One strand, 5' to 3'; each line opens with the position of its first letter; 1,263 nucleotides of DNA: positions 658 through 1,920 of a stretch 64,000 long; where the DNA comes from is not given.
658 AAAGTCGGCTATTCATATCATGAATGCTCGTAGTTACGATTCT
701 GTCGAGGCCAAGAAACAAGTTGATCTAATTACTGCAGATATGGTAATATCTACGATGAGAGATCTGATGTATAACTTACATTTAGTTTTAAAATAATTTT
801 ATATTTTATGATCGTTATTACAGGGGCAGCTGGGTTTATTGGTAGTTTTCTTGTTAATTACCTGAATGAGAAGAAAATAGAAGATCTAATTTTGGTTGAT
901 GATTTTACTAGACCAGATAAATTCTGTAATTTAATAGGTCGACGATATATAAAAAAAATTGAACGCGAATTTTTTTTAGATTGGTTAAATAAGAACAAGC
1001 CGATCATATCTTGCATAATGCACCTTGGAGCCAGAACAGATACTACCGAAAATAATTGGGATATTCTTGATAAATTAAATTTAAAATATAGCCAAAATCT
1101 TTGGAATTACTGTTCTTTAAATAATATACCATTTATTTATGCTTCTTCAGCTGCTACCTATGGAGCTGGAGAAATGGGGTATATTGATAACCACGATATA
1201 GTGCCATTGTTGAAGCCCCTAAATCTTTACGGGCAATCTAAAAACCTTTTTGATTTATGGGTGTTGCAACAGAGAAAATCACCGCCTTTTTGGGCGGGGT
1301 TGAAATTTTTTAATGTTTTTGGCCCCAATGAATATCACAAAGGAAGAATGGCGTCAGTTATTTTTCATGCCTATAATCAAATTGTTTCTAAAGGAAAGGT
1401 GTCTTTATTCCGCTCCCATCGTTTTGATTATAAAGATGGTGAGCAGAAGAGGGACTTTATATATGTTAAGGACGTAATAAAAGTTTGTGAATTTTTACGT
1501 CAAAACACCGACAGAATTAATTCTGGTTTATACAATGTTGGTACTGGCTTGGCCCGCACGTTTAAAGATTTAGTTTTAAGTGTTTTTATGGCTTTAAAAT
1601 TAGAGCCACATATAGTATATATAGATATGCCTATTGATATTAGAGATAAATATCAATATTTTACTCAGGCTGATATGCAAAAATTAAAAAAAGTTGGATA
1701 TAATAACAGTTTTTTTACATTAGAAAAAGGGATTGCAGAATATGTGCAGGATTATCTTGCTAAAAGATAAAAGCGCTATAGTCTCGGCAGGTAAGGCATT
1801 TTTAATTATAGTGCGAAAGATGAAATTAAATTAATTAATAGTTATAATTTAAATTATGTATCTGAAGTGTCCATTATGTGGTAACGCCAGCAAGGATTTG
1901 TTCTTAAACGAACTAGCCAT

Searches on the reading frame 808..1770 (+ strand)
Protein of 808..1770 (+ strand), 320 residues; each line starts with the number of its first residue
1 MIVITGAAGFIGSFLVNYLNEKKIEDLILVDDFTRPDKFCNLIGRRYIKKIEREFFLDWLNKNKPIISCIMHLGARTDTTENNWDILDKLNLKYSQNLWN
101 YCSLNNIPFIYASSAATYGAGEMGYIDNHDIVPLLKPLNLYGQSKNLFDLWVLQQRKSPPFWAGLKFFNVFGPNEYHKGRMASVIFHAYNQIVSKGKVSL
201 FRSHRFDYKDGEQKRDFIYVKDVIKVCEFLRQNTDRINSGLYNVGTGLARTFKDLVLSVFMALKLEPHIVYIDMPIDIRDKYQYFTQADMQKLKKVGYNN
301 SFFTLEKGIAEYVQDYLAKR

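Call 27: find_encoding_contigs(protein=window:808-1770:+, flank=10000, max_places=4)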
Protein window:808-1770:+ (320 aa): 5 contigs read that carry it; 4 places shown.
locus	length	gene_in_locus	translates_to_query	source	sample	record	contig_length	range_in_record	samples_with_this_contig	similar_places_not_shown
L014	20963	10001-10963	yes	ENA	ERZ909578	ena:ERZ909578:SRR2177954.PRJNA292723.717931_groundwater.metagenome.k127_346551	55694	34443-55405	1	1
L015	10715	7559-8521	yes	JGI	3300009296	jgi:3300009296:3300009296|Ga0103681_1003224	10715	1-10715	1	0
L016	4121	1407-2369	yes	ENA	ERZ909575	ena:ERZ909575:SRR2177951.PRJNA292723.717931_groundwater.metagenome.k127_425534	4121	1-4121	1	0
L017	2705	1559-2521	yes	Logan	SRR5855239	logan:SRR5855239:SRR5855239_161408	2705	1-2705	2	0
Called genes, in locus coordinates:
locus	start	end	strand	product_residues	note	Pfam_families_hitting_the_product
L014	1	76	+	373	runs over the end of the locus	PF00155:Aminotran_1_2 (weak), PF01041:DegT_DnrJ_EryC1, PF01212:Beta_elim_lyase (weak)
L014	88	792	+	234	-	PF08889:WbqC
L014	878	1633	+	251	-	PF01596:Methyltransf_3 (weak), PF13578:Methyltransf_24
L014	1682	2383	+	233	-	-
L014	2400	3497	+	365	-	PF00266:Aminotran_5 (weak), PF01041:DegT_DnrJ_EryC1, PF00155:Aminotran_1_2, PF01053:Cys_Met_Meta_PP (weak)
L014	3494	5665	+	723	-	PF13524:Glyco_trans_1_2 (faint), PF20706:GT4-conflict (faint), PF13439:Glyco_transf_4 (weak), PF00534:Glycos_transf_1, PF13692:Glyco_trans_1_4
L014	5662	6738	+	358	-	PF13439:Glyco_transf_4, PF00534:Glycos_transf_1, PF13692:Glyco_trans_1_4, PF13524:Glyco_trans_1_2 (weak)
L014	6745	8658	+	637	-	PF13522:GATase_6, PF13537:GATase_7, PF00733:Asn_synthase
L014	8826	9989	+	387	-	PF01075:Glyco_transf_9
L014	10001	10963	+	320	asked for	PF01073:3Beta_HSD (weak), PF01370:Epimerase, PF04321:RmlD_sub_bind (weak), PF16363:GDP_Man_Dehyd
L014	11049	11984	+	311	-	PF08003:Methyltransf_9 (weak), PF13489:Methyltransf_23, PF13649:Methyltransf_25 (weak), PF13847:Methyltransf_31 (weak), PF08241:Methyltransf_11, PF08242:Methyltransf_12 (weak)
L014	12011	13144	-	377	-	PF13439:Glyco_transf_4, PF13579:Glyco_trans_4_4, PF00534:Glycos_transf_1, PF13692:Glyco_trans_1_4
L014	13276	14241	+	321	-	PF00389:2-Hacid_dh, PF02826:2-Hacid_dh_C, PF03446:NAD_binding_2 (weak), PF07991:KARI_N (faint)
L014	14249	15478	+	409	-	-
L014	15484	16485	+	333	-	-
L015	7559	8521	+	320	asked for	PF01073:3Beta_HSD (weak), PF01370:Epimerase, PF04321:RmlD_sub_bind (weak), PF16363:GDP_Man_Dehyd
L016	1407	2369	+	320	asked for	PF01073:3Beta_HSD (weak), PF01370:Epimerase, PF04321:RmlD_sub_bind (weak), PF16363:GDP_Man_Dehyd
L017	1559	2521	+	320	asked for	PF01073:3Beta_HSD (weak), PF01370:Epimerase, PF04321:RmlD_sub_bind (weak), PF16363:GDP_Man_Dehyd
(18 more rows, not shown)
